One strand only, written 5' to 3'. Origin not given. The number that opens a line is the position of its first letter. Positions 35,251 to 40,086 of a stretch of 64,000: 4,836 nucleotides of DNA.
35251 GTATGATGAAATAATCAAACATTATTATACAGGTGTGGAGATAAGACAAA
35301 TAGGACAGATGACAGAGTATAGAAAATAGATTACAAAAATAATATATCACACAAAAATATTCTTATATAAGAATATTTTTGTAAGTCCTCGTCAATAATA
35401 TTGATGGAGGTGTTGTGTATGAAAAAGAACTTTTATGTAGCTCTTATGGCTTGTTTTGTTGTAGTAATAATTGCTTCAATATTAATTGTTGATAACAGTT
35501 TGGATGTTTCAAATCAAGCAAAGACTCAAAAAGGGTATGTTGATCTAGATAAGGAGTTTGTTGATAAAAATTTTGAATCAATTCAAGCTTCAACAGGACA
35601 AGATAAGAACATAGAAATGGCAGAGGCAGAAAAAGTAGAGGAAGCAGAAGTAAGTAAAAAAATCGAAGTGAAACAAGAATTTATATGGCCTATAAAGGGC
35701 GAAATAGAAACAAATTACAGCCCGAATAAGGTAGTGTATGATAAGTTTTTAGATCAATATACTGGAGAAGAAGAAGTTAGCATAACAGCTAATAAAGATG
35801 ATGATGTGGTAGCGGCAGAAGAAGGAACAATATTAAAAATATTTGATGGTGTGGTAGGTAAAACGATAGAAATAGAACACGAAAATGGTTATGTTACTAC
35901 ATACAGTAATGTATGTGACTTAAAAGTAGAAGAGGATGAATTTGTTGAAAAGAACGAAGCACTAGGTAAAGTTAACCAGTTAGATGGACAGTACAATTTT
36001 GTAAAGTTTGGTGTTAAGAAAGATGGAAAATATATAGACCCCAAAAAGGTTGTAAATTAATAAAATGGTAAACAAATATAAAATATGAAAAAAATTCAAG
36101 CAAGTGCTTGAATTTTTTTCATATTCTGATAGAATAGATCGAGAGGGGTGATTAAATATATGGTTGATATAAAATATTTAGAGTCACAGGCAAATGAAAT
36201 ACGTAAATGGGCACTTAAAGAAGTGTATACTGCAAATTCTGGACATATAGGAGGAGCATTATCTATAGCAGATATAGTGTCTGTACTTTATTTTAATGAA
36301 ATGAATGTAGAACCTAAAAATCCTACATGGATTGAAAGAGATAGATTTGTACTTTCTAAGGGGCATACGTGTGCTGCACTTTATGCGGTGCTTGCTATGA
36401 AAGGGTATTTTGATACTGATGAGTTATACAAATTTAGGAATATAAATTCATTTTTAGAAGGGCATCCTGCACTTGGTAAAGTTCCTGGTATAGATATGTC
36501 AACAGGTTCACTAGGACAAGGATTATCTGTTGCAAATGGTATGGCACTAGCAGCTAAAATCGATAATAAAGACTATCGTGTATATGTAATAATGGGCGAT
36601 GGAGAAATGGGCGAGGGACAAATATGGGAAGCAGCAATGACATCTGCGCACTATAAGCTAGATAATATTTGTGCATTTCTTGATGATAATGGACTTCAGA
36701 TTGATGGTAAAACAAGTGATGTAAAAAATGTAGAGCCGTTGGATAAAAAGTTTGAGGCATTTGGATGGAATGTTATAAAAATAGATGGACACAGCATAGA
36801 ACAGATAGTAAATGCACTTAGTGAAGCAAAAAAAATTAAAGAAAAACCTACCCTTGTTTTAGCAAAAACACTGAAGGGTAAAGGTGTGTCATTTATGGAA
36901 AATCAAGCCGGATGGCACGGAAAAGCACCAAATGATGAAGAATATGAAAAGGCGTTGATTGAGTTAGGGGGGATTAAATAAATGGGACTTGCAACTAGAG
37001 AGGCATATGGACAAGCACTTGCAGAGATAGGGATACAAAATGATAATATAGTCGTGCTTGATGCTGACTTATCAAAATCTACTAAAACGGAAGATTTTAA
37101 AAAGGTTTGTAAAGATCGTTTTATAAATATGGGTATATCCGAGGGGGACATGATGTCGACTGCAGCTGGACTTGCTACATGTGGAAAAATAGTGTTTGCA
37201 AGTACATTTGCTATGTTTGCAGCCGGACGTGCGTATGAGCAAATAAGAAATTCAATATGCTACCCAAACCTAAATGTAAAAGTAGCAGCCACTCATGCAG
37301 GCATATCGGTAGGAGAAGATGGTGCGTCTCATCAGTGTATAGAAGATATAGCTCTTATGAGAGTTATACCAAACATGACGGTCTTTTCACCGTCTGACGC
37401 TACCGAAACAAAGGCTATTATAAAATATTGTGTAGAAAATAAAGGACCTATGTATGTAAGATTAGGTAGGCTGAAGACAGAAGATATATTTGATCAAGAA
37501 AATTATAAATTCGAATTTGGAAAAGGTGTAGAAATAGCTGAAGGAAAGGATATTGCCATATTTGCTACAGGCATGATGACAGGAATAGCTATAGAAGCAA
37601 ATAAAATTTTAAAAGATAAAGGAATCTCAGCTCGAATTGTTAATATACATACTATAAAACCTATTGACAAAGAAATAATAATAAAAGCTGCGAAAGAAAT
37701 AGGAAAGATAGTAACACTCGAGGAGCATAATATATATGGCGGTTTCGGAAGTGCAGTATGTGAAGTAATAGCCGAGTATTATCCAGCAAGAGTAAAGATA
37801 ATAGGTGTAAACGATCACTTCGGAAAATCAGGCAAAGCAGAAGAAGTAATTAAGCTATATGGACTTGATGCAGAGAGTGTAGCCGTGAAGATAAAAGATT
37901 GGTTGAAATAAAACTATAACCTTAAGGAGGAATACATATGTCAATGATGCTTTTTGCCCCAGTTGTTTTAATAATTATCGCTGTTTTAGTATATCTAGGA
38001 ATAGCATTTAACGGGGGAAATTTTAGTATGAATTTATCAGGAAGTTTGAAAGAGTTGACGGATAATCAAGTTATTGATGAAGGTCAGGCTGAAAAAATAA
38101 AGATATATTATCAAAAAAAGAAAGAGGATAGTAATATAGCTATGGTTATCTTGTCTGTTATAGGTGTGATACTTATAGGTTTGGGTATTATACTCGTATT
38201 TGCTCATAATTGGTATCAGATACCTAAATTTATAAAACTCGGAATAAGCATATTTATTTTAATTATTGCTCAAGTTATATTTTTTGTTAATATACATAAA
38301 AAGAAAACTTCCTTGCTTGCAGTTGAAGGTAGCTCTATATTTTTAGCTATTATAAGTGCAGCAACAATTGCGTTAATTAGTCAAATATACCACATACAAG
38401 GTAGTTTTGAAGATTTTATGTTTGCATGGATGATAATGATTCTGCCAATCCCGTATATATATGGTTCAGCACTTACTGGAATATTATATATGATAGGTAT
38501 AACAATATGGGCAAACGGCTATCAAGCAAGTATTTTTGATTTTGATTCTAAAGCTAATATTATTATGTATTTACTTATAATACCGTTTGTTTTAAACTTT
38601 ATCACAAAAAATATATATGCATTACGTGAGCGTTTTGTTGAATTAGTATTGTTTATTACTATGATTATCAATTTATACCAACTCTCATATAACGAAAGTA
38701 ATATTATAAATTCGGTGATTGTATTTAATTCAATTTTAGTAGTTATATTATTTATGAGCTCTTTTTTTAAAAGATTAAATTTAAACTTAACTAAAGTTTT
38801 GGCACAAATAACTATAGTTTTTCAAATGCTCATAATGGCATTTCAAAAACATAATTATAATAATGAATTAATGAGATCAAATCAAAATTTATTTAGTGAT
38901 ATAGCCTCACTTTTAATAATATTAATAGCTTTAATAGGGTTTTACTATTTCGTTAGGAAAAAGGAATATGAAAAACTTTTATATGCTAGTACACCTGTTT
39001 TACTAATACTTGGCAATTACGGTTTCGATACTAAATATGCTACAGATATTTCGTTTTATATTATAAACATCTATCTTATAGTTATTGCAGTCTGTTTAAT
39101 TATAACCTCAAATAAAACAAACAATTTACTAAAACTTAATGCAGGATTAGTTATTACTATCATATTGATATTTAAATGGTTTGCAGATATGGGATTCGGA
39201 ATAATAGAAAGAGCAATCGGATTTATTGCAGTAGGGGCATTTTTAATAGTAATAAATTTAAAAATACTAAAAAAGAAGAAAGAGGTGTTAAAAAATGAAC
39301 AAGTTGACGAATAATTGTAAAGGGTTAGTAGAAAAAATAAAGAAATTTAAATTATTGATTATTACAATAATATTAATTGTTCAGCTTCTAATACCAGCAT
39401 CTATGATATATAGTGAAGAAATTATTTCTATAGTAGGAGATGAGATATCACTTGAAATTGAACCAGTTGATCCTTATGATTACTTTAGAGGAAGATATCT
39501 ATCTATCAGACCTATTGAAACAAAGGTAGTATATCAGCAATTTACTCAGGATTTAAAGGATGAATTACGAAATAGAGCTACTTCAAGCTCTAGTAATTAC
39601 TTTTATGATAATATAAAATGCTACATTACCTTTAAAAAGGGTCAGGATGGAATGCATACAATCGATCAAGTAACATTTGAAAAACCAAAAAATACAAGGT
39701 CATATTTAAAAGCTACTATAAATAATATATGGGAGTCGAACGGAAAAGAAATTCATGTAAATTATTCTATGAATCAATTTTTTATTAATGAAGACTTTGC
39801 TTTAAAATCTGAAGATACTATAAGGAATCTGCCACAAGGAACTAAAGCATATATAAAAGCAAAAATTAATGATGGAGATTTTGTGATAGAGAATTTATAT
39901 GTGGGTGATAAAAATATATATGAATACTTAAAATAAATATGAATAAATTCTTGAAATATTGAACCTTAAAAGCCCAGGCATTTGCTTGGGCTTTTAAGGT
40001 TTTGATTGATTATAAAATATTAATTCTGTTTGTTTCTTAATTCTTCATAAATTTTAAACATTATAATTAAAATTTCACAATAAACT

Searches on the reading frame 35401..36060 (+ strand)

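Call 9: search_protein_families(library=pfam, proteins=[window:35401-36060:+])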
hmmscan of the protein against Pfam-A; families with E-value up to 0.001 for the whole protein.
window:35401-36060:+ (219 aa): 1 family
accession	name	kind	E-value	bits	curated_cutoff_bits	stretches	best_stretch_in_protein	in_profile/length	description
PF01551.29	Peptidase_M23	-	1.9e-14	54.1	28.7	1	126-214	6-96/96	Peptidase family M23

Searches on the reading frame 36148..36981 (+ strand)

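Call 56: search_protein_families(library=pfam, proteins=[window:36148-36981:+], max_evalue=0.00001)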
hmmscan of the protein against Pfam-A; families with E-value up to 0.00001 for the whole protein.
window:36148-36981:+ (277 aa): 5 families
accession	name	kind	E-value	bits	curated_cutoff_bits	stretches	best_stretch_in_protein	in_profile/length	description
PF00456.26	Transketolase_N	-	1.6e-68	231.6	22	1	14-274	5-276/334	Transketolase, thiamine diphosphate binding domain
PF13292.11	DXP_synthase_N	-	9.6e-15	55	21.2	1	8-188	15-178/274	1-deoxy-D-xylulose-5-phosphate synthase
PF00676.26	E1_dh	-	1.5e-09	37.7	22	1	120-237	101-220/300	Dehydrogenase E1 component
PF02775.26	TPP_enzyme_C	-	2.2e-07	31.2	21.9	1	118-237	26-149/151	Thiamine pyrophosphate enzyme, C-terminal TPP binding domain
PF09364.15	XFP_N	-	7.7e-06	25.4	23.7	0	89-226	107-246/364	XFP N-terminal domain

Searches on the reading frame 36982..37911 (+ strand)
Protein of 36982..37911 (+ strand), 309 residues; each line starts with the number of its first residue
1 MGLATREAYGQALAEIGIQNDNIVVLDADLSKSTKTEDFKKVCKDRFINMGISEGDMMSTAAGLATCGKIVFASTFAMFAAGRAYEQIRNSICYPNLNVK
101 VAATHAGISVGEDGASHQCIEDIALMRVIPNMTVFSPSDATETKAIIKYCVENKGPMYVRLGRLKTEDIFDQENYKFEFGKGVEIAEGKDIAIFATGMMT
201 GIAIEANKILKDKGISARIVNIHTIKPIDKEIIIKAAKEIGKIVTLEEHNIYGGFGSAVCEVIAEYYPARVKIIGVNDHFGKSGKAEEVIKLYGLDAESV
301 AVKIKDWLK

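Call 56: search_protein_families(library=pfam, proteins=[window:36982-37911:+], max_evalue=0.00001)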
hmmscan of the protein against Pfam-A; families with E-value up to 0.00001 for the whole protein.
window:36982-37911:+ (309 aa): 3 families
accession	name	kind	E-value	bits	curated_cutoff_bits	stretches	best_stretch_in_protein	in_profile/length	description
PF02779.29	Transket_pyr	-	1.3e-45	155.6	27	1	3-165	3-171/174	Transketolase, pyrimidine binding domain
PF02780.25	Transketolase_C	-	1.3e-31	109.6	25.9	1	180-300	1-124/124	Transketolase, C-terminal domain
PF22613.1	Transketolase_C_1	-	3.8e-08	34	27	1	187-296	10-113/113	Transketolase-like TK C-terminal domain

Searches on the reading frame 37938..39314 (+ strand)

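Call 56: search_protein_families(library=pfam, proteins=[window:37938-39314:+], max_evalue=0.00001)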
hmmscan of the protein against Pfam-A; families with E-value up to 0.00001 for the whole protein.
window:37938-39314:+ (458 aa): 1 family
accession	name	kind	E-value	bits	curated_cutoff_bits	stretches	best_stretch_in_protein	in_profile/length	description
PF09925.14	DUF2157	-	6.2e-33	114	32.4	1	39-179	2-144/146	Predicted membrane protein (DUF2157)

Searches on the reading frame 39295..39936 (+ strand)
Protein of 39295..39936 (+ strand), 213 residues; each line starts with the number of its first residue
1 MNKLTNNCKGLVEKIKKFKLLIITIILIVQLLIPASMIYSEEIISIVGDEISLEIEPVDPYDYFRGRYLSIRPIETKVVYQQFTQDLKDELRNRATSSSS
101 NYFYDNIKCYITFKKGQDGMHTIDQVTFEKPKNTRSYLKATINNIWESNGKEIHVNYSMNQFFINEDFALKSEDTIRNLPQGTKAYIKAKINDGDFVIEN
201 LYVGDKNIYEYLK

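Call 56: search_protein_families(library=pfam, proteins=[window:39295-39936:+], max_evalue=0.00001)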
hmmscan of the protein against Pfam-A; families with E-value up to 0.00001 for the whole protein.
window:39295-39936:+ (213 aa): 1 family
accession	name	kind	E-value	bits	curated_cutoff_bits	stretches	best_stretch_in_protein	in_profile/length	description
PF14345.11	GDYXXLXY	-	2.6e-21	76.4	27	1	30-201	1-153/153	GDYXXLXY protein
